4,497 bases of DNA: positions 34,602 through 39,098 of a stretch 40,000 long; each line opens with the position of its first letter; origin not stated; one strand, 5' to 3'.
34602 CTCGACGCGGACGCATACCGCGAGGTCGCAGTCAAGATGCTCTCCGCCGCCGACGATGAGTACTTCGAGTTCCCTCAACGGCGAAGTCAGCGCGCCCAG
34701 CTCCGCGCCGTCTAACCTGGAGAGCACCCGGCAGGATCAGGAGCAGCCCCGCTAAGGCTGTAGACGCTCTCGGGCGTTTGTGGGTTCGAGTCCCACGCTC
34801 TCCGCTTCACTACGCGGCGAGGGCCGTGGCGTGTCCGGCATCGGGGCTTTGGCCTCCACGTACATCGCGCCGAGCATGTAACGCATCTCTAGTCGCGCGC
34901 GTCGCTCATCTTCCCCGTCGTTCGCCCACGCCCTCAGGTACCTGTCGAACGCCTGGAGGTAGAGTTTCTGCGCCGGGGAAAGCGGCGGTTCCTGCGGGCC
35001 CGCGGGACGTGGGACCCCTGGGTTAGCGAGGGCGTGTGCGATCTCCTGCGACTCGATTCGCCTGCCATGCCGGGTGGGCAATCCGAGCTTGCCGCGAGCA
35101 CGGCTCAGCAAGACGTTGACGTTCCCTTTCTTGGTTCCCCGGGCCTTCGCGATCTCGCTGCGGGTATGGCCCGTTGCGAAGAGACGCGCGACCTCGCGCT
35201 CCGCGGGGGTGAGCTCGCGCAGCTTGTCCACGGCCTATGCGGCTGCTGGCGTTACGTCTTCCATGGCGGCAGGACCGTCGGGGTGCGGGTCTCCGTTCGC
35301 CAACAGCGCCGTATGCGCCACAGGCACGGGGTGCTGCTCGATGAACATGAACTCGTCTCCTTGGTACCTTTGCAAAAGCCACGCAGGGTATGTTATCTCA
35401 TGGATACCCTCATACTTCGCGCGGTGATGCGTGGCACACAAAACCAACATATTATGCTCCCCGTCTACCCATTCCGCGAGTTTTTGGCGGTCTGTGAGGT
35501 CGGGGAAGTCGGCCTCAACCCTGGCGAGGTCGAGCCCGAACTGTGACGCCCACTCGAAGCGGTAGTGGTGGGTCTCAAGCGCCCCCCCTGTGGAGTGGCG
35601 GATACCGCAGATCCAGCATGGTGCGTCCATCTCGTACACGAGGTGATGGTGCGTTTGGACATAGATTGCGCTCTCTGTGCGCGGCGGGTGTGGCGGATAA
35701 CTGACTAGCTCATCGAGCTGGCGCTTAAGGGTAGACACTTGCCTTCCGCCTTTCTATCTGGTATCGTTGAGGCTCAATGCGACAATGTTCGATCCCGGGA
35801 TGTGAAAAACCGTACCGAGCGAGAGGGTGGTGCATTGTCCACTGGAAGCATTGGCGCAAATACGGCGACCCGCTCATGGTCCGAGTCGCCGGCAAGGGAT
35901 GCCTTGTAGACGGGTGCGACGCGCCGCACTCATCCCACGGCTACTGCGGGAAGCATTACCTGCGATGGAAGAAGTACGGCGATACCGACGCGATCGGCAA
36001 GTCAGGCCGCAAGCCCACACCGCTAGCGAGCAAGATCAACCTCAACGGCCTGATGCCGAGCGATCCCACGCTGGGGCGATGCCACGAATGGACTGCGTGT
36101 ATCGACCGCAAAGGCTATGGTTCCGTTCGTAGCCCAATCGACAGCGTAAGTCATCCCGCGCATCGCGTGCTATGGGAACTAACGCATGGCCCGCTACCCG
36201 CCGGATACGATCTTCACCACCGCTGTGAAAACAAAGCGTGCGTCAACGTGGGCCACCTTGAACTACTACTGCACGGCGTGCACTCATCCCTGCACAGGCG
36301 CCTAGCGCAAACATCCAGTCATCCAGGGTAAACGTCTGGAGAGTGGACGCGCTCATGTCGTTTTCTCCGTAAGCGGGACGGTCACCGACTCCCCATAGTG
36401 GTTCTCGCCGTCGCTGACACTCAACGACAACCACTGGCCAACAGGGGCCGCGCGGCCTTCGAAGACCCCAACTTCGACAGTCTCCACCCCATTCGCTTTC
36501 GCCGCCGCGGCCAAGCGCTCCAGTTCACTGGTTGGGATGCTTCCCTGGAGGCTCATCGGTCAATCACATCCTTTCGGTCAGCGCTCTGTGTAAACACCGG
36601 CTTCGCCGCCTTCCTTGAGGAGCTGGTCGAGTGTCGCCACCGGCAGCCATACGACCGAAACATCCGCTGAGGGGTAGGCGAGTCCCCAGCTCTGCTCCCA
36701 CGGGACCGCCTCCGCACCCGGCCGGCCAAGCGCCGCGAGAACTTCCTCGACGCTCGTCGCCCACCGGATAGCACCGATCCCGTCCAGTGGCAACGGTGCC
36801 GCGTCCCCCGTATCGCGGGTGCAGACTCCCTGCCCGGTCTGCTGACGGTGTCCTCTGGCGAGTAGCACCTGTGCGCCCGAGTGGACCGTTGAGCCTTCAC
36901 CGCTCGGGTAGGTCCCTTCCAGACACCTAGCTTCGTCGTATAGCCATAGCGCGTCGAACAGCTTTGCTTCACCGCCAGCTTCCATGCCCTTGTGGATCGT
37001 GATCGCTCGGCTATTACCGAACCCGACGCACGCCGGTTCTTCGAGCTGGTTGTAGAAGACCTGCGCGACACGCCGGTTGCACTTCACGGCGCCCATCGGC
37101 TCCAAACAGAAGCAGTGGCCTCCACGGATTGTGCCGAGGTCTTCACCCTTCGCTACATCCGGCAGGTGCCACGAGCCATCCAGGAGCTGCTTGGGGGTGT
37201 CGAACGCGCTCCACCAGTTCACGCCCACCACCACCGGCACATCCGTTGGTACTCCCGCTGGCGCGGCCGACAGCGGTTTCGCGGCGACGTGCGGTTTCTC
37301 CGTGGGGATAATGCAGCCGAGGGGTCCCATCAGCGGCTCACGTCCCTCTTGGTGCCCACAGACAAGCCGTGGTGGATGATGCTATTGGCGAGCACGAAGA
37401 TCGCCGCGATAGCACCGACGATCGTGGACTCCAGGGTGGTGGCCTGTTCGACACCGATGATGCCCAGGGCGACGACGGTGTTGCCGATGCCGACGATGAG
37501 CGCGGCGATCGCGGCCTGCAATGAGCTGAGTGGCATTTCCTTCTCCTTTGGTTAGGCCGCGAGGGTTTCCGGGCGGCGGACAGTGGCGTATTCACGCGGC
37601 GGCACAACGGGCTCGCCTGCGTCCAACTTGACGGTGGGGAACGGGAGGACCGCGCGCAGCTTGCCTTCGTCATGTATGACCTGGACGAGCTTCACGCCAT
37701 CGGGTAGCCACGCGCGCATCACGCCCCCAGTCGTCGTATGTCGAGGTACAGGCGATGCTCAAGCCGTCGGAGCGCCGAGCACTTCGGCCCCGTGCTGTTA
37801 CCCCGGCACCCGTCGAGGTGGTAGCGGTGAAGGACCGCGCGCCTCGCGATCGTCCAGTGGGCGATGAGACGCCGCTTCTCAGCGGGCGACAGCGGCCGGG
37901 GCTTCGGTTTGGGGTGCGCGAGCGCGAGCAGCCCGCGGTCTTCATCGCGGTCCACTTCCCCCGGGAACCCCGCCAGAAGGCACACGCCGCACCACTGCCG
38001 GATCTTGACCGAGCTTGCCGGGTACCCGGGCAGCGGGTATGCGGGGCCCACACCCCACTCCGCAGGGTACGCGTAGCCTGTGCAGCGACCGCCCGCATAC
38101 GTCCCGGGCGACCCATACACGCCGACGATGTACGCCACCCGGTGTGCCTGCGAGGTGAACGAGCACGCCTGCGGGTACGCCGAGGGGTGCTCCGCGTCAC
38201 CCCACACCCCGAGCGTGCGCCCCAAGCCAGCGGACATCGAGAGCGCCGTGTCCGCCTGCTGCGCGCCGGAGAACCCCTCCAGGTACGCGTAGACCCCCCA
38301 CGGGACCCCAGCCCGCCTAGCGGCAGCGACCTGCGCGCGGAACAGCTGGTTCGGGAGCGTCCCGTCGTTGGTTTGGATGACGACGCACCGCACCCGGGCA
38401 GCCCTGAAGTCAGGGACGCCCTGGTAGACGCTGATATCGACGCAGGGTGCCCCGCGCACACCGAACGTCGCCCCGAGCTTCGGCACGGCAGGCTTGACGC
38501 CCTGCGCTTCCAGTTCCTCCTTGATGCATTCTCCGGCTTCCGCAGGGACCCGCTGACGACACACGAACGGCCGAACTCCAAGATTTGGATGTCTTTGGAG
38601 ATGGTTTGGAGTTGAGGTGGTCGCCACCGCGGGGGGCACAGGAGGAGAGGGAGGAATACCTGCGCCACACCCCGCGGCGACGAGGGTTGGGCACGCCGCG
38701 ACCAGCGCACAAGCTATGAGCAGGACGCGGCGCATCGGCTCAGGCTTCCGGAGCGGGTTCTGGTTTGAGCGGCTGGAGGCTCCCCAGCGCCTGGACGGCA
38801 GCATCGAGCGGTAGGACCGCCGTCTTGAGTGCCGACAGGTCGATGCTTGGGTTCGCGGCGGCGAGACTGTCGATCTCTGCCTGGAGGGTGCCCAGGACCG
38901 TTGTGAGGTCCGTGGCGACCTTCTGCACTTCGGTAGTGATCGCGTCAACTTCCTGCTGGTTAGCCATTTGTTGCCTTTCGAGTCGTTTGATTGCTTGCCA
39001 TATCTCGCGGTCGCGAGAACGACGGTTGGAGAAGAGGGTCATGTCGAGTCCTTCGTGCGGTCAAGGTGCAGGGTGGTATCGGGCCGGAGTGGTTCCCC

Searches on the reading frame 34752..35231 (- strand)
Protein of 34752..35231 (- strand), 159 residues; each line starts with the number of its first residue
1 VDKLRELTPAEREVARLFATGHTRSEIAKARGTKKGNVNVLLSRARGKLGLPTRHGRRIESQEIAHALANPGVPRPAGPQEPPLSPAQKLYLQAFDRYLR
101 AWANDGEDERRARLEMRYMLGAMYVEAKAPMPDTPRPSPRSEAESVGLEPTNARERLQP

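Call 46: search_protein_families(library=pfam, proteins=[window:34752-35231:-], max_evalue=0.001)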
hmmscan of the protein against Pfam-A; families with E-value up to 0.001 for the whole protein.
window:34752-35231:- (159 aa): 2 families
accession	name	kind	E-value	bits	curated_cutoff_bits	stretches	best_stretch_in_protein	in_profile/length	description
PF08281.18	Sigma70_r4_2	-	9.6e-06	25.6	25.7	1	3-49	7-54/54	Sigma-70, region 4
PF00196.25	GerE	-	4e-05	23.6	23.5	1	7-54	3-50/57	Bacterial regulatory proteins, luxR family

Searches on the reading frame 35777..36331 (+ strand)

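Call 46: search_protein_families(library=pfam, proteins=[window:35777-36331:+], max_evalue=0.001)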
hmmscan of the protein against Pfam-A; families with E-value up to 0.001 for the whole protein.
window:35777-36331:+ (184 aa): 1 family
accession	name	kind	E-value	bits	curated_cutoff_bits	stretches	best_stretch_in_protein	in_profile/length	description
PF13392.12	HNH_3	-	3.2e-11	43.1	24.8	1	127-164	2-39/46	HNH endonuclease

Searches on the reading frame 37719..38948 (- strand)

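Call 46: search_protein_families(library=pfam, proteins=[window:37719-38948:-], max_evalue=0.001)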
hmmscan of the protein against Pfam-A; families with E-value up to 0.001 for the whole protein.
window:37719-38948:- (409 aa): 1 family
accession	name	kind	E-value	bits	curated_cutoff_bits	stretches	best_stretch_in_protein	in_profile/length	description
PF01183.26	Glyco_hydro_25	-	6.6e-05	23.7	27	1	170-244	1-82/180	Glycosyl hydrolases family 25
